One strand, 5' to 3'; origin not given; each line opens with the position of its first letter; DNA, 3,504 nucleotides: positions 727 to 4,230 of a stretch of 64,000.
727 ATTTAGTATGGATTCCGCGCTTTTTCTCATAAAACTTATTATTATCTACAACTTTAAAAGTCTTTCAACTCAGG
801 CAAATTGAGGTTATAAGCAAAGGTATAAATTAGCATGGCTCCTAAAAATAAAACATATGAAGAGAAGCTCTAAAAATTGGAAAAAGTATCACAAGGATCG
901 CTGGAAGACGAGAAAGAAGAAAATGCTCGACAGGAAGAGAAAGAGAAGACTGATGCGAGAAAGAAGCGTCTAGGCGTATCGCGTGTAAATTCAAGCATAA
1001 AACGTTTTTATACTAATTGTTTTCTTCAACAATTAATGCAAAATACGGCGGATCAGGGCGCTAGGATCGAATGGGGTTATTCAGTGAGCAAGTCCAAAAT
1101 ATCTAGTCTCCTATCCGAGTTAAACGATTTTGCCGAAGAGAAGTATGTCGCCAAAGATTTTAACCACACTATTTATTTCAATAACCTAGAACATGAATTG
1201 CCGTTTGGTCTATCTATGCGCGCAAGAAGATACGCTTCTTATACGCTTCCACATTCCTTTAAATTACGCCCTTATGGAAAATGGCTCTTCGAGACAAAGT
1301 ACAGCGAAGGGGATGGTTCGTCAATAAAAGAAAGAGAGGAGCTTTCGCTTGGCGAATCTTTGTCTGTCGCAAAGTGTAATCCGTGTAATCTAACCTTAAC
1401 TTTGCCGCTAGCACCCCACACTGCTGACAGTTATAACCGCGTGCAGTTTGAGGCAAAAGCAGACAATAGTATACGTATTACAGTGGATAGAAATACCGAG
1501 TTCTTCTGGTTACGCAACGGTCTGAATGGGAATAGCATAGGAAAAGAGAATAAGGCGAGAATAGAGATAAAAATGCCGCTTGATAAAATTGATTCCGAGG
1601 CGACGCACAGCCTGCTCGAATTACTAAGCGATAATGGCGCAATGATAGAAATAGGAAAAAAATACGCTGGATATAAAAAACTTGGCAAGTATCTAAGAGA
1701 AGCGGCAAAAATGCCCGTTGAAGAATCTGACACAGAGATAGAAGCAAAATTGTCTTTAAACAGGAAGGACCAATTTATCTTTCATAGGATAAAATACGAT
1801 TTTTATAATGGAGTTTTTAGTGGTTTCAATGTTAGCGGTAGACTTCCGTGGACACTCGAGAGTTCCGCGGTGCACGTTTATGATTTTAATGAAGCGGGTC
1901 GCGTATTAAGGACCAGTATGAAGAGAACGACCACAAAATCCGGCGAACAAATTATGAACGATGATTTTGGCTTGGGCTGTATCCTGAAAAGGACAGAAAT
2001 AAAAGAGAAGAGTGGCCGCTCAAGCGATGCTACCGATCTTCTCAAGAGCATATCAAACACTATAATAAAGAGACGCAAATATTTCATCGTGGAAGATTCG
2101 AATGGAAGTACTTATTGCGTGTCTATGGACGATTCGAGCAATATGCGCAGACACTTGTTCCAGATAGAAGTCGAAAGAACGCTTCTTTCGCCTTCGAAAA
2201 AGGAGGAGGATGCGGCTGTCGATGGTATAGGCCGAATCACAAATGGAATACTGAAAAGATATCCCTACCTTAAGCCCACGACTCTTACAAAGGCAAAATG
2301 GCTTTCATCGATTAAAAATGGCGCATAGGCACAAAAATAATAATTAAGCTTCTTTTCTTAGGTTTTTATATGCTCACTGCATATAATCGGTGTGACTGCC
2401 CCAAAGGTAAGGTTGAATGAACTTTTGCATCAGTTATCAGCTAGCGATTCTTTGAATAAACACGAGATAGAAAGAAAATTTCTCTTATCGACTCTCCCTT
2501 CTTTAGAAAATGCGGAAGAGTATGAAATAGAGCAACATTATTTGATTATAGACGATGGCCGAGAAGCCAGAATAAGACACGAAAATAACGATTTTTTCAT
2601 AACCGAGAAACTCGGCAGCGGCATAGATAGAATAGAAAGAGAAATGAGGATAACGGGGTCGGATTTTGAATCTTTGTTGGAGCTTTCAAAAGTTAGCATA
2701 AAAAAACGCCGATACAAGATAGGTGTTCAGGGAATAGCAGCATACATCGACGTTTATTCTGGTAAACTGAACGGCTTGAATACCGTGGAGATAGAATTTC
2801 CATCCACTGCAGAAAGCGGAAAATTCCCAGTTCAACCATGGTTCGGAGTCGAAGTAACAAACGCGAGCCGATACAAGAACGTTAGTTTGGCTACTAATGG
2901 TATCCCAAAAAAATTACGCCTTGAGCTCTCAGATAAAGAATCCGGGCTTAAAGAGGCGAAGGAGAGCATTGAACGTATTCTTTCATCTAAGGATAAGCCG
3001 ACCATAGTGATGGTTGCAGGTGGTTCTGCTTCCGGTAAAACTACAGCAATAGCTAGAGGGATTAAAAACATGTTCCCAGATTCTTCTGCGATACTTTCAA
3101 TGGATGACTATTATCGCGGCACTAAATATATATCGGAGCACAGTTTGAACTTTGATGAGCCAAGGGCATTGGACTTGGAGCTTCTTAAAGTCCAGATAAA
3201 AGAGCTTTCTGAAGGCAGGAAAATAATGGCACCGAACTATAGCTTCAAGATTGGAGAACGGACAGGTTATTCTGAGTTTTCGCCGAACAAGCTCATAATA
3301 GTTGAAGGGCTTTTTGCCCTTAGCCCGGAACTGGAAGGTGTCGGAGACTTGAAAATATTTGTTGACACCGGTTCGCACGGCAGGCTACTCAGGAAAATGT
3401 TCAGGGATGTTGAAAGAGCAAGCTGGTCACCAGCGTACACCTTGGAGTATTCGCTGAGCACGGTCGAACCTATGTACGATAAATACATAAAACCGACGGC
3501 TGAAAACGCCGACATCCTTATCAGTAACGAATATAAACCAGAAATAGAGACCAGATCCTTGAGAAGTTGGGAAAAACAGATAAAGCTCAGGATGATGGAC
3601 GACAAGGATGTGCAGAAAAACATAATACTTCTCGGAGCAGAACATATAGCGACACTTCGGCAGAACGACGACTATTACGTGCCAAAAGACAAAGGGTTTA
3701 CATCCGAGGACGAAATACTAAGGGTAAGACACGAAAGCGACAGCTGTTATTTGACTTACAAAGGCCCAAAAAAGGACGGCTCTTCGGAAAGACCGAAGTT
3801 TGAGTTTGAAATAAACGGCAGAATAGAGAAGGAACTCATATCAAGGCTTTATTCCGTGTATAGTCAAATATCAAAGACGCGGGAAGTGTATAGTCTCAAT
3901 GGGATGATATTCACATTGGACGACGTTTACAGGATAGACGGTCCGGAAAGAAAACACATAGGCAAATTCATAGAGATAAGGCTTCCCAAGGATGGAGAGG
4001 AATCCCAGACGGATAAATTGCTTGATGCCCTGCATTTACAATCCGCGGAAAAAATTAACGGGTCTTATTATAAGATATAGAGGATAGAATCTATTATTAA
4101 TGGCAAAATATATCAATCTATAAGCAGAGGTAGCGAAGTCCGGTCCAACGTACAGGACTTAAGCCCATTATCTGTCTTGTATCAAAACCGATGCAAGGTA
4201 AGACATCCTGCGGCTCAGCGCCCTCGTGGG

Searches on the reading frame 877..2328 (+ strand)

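Call 70: search_protein_families(library=pfam, proteins=[window:877-2328:+], max_evalue=0.0001)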
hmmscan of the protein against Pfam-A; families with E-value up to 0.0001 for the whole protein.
window:877-2328:+ (483 aa): 1 family
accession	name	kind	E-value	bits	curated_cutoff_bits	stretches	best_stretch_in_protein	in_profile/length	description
PF09359.15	VTC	-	8.3e-06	26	23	1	167-235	129-203/235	VTC domain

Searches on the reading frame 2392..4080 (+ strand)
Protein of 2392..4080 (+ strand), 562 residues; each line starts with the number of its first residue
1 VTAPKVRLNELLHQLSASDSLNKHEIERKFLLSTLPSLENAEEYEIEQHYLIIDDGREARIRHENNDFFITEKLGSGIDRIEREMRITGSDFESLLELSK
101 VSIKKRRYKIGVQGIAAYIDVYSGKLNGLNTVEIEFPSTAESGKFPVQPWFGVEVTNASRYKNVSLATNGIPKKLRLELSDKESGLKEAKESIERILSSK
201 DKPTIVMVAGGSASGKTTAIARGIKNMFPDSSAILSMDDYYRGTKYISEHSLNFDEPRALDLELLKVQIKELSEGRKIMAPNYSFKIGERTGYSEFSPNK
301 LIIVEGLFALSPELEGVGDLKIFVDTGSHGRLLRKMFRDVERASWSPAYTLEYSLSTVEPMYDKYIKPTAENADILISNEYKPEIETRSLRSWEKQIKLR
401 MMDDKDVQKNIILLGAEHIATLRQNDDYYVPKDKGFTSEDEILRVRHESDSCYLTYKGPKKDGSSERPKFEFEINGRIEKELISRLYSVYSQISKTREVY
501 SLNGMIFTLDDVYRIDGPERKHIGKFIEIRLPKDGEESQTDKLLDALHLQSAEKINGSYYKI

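Call 70: search_protein_families(library=pfam, proteins=[window:2392-4080:+], max_evalue=0.0001)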
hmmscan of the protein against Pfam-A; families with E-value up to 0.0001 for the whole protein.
window:2392-4080:+ (562 aa): 2 families
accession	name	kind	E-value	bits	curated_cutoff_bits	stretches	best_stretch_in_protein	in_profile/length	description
PF00485.24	PRK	-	4.8e-25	89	22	1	205-378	1-188/196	Phosphoribulokinase / Uridine kinase family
PF01928.26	CYTH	-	2e-21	77.1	23.2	1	409-559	21-179/179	CYTH domain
